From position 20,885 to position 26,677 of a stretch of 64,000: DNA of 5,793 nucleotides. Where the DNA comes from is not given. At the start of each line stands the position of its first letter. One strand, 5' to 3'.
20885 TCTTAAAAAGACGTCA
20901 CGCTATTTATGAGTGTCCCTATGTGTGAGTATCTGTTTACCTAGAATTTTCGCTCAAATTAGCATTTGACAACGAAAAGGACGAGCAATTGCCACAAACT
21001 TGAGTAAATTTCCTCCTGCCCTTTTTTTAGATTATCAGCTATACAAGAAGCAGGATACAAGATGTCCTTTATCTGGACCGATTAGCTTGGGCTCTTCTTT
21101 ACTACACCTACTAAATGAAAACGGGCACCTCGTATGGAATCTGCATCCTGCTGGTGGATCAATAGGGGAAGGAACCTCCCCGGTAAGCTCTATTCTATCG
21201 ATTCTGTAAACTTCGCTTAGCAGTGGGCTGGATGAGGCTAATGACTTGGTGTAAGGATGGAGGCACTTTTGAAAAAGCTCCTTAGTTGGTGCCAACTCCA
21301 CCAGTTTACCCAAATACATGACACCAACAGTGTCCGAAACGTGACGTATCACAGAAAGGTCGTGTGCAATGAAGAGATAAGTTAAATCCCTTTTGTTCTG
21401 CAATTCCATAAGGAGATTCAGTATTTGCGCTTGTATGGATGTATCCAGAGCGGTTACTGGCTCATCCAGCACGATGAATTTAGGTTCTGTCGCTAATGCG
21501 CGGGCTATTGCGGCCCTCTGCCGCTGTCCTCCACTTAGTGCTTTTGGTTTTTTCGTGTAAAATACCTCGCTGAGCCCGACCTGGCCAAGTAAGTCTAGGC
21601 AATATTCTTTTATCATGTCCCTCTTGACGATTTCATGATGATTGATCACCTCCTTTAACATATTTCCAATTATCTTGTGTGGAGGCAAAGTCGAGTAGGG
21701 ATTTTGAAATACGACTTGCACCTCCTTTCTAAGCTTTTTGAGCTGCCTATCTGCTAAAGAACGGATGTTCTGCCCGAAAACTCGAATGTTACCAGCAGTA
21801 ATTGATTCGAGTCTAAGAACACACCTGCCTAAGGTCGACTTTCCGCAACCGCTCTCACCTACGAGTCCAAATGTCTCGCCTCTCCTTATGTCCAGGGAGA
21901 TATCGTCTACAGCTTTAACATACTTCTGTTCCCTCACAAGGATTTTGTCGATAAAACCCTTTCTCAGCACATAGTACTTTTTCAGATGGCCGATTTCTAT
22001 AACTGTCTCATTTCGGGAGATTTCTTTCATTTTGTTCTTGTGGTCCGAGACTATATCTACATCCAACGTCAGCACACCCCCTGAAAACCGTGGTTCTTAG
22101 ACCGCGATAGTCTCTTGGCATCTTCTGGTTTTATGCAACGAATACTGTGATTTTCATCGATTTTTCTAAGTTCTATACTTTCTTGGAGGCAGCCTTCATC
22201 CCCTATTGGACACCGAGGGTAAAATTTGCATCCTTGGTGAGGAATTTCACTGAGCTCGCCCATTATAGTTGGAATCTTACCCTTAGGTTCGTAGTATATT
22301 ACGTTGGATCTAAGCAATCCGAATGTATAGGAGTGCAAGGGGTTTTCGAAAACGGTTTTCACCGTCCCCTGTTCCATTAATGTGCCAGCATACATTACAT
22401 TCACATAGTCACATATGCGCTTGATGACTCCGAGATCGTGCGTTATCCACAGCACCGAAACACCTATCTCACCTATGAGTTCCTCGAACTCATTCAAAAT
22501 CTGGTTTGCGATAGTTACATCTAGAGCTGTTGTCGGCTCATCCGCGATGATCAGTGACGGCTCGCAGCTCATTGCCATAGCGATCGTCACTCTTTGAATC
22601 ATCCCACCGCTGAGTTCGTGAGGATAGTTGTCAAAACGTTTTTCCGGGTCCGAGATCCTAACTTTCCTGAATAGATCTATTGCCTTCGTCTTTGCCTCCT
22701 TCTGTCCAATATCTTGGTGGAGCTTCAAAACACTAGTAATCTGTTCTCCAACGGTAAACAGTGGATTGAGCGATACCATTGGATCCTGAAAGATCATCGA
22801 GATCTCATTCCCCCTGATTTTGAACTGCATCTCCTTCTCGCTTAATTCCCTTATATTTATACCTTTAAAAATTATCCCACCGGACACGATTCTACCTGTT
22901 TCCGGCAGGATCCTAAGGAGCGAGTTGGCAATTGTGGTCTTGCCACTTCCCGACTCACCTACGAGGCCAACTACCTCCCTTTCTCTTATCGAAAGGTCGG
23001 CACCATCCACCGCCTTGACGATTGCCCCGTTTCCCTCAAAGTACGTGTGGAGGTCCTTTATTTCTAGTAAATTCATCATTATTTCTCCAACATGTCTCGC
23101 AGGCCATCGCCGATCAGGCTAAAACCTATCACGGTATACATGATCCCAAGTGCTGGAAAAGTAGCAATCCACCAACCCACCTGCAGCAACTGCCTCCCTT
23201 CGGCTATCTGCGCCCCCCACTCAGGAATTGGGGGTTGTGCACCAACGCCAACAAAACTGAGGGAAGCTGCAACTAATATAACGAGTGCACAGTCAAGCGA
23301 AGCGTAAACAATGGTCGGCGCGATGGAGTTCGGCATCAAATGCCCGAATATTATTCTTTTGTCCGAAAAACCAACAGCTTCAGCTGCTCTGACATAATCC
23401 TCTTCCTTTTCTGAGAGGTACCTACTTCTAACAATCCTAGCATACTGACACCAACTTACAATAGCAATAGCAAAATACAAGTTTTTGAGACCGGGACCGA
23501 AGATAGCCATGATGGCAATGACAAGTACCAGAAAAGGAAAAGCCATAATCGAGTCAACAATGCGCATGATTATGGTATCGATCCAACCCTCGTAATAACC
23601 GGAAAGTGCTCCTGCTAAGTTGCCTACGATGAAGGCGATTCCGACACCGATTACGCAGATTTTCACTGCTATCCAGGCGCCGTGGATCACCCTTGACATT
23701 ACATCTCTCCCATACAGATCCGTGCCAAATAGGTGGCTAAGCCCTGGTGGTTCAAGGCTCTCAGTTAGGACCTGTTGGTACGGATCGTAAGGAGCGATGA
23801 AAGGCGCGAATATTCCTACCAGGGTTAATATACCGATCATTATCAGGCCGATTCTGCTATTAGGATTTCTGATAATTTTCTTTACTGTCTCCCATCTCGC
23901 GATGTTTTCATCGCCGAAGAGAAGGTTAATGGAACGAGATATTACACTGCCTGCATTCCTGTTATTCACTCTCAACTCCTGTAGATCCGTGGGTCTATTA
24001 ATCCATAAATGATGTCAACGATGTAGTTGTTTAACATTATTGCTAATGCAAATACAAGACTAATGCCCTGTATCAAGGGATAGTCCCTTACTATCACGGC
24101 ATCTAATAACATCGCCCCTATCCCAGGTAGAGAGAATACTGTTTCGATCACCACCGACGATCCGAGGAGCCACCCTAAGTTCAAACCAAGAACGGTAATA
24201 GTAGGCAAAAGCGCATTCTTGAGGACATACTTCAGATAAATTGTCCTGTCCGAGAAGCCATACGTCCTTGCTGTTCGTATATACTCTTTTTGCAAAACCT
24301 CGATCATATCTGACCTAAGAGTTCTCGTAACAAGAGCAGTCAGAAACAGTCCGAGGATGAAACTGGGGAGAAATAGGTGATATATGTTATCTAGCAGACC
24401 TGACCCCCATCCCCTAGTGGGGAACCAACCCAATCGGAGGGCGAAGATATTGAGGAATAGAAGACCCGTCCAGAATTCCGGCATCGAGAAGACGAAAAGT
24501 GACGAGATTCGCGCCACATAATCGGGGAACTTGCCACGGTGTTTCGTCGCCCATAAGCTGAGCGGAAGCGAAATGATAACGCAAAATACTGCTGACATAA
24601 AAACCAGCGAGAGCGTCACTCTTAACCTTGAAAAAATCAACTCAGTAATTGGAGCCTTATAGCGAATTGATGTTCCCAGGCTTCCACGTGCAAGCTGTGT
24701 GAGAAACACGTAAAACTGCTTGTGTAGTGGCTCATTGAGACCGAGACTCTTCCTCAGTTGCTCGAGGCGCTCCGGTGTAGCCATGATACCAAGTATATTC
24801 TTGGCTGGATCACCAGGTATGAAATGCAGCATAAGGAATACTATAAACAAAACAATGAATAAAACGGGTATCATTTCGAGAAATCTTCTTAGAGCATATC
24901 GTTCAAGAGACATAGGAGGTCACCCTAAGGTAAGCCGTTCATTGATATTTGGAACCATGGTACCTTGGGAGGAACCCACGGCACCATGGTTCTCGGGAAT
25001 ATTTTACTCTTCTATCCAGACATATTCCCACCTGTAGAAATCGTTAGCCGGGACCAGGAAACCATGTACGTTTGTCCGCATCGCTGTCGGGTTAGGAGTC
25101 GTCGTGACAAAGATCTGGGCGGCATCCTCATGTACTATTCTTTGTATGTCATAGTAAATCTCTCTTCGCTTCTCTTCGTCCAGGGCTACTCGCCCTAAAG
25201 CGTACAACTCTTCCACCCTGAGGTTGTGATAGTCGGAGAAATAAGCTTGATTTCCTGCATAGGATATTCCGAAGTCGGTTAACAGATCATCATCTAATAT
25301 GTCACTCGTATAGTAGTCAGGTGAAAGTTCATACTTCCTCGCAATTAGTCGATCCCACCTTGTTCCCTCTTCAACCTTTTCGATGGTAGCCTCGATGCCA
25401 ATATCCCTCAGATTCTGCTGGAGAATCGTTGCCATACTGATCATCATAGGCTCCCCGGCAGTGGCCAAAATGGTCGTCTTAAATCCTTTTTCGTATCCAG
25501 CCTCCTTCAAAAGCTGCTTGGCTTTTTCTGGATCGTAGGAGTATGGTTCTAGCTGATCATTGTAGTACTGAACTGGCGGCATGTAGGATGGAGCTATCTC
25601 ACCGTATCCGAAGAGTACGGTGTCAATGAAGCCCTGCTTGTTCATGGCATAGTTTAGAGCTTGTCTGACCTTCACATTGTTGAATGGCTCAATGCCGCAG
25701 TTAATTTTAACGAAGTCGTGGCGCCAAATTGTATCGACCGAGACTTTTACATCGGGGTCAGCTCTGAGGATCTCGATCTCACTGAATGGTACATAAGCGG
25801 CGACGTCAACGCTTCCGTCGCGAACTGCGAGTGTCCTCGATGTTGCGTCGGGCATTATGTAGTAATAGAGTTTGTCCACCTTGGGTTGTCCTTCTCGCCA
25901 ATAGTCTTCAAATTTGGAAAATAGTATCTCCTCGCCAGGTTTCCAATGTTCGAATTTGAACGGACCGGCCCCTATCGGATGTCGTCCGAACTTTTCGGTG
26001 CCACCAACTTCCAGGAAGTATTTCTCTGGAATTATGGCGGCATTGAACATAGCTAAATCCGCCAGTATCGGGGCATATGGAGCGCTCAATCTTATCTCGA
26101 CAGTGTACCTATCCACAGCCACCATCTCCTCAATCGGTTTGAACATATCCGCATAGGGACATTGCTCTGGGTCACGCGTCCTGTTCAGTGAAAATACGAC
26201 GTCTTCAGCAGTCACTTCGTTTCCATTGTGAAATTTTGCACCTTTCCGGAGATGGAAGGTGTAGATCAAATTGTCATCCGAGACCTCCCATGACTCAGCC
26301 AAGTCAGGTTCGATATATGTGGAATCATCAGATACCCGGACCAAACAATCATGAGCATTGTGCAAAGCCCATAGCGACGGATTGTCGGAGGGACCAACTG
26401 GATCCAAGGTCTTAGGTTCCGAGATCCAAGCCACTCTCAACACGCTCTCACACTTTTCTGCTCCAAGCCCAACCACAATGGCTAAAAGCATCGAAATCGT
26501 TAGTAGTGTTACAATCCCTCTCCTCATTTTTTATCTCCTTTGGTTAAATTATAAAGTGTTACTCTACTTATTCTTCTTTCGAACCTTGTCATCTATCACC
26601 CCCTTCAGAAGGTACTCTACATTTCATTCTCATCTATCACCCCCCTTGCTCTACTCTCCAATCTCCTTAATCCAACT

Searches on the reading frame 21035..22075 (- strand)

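Call 4: search_protein_families(library=pfam, proteins=[window:21035-22075:-])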
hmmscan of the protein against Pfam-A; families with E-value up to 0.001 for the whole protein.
window:21035-22075:- (346 aa): 5 families
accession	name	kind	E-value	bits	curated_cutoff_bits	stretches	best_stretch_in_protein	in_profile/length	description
PF00005.33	ABC_tran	-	5.6e-32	111.7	25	1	57-207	2-136/137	ABC transporter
PF08352.17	oligo_HPY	-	3.1e-17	63.2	27.1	1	259-324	1-65/65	Oligopeptide/dipeptide transporter, C-terminal region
PF02463.25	SMC_N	-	5.9e-07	29.6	40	1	57-254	16-213/220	RecF/RecN/SMC N terminal domain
PF13304.12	AAA_21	-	2.6e-05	24.9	27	0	181-231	239-291/304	AAA domain, putative AbiEii toxin, Type IV TA system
PF13401.12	AAA_22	-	5.5e-05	23.9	27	0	71-236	10-121/130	AAA domain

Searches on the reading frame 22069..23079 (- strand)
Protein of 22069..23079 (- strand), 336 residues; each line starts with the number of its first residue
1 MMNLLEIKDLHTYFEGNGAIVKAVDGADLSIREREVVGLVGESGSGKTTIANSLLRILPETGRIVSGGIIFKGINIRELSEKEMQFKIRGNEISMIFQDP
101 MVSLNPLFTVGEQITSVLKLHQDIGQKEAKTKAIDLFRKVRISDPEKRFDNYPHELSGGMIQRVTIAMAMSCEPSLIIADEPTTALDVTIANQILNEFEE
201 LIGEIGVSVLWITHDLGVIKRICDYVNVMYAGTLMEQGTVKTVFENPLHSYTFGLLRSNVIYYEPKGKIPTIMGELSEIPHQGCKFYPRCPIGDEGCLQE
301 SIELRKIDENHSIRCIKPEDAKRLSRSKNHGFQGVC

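Call 4: search_protein_families(library=pfam, proteins=[window:22069-23079:-])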
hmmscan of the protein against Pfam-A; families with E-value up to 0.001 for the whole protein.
window:22069-23079:- (336 aa): 4 families
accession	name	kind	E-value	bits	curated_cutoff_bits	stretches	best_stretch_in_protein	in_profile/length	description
PF00005.33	ABC_tran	-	4.9e-28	98.9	25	1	25-184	2-137/137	ABC transporter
PF08352.17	oligo_HPY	-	5.5e-14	52.7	27.1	1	235-297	1-65/65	Oligopeptide/dipeptide transporter, C-terminal region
PF13304.12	AAA_21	-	0.00054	20.6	27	0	152-219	234-303/304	AAA domain, putative AbiEii toxin, Type IV TA system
PF13191.12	AAA_16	-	0.00089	20.2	32.6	0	35-65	25-55/167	AAA ATPase domain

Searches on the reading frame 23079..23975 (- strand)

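Call 4: search_protein_families(library=pfam, proteins=[window:23079-23975:-])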
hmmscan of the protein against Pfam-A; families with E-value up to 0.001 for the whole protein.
window:23079-23975:- (298 aa): 2 families
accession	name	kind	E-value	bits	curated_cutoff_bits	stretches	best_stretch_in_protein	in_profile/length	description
PF00528.27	BPD_transp_1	-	3.1e-29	102.4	26.4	1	118-298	1-180/184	Binding-protein-dependent transport system inner membrane component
PF12911.12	OppC_N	-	2.2e-13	50.3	23.9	1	29-77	5-53/53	N-terminal TM domain of oligopeptide transport permease C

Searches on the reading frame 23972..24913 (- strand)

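Call 5: search_protein_families(library=pfam, proteins=[window:23972-24913:-])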
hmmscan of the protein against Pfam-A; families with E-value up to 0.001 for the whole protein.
window:23972-24913:- (313 aa): 2 families
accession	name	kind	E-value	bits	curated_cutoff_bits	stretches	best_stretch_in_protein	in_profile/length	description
PF00528.27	BPD_transp_1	-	2e-38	132.4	26.4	1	116-310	2-182/184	Binding-protein-dependent transport system inner membrane component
PF19300.4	BPD_transp_1_N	-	3.8e-15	56.5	23.8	1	5-102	3-112/114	Binding-prot-dependent transport system membrane comp, N-term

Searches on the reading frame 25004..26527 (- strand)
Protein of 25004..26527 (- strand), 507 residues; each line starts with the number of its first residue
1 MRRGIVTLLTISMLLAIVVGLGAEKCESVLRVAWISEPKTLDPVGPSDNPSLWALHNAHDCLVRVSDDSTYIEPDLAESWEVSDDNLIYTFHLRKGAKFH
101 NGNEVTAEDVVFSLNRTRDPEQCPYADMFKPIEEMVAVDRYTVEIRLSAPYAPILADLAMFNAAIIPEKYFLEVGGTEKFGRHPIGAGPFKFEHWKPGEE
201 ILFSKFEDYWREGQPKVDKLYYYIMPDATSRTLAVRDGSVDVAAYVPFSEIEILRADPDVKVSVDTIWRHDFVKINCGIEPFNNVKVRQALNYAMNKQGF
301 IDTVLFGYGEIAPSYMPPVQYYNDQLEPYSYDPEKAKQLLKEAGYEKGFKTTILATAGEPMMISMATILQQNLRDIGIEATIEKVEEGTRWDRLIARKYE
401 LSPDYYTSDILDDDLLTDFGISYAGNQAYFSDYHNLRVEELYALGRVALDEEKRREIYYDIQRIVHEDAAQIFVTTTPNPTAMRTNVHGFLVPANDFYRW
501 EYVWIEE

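Call 5: search_protein_families(library=pfam, proteins=[window:25004-26527:-])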
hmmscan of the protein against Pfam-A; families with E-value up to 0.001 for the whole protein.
window:25004-26527:- (507 aa): 1 family
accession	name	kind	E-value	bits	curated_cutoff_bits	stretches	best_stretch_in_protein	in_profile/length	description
PF00496.27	SBP_bac_5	-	2.6e-105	353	32.4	1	72-415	2-355/368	Bacterial extracellular solute-binding proteins, family 5 Middle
